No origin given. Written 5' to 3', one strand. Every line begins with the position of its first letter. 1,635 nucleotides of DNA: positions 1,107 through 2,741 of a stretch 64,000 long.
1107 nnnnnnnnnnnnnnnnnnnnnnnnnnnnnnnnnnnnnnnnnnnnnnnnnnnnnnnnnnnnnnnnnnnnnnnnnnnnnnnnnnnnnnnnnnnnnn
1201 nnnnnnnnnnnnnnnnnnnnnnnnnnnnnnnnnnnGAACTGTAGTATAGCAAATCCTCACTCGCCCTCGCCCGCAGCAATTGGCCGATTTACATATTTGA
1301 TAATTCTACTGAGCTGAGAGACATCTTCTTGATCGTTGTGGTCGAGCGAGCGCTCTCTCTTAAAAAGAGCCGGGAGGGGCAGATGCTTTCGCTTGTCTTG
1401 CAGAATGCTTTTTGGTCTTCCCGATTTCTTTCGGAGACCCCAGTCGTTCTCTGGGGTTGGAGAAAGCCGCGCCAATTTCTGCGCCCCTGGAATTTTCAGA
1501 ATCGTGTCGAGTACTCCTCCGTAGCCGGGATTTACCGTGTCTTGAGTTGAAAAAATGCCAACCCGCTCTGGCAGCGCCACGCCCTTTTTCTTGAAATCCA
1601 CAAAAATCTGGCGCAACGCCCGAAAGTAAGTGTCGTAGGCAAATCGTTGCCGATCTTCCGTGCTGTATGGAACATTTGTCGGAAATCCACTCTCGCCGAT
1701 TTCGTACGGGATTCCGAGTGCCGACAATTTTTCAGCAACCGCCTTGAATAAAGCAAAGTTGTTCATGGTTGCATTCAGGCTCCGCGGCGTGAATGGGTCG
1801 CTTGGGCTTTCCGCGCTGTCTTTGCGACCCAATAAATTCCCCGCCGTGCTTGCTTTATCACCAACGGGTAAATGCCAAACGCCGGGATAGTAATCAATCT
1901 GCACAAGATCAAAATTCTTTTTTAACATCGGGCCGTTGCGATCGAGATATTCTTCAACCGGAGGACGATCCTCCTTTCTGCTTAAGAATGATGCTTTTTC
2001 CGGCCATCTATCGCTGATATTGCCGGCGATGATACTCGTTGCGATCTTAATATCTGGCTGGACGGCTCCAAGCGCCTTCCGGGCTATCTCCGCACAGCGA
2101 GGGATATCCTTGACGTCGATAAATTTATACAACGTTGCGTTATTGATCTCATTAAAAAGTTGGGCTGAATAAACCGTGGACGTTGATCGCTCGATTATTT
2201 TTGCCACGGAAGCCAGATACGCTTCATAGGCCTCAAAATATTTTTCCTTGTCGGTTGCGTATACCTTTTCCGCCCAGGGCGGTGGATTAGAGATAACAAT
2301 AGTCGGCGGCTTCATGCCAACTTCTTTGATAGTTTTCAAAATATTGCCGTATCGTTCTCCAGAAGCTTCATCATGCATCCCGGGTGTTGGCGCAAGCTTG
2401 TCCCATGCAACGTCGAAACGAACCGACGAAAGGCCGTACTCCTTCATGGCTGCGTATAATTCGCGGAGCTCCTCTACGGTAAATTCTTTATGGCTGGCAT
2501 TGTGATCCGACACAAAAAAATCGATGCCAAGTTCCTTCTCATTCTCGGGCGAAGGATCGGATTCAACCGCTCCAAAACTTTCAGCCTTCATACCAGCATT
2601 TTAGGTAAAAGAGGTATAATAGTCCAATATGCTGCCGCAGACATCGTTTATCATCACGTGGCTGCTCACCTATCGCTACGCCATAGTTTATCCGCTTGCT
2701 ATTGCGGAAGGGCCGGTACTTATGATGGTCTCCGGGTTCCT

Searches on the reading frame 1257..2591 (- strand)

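Call 53: search_protein_families(library=pfam, proteins=[window:1257-2591:-], max_evalue=0.00001)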
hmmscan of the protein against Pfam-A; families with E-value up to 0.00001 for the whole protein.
window:1257-2591:- (444 aa): 0 families

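Call 87: search_protein_families(library=pfam, proteins=[window:1257-2591:-], max_evalue=0.1)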
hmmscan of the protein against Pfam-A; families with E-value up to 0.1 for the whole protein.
window:1257-2591:- (444 aa): 1 family
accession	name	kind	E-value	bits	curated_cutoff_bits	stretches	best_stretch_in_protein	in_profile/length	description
PF00232.24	Glyco_hydro_1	-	0.053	12.4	22.6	1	47-161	65-178/453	Glycosyl hydrolase family 1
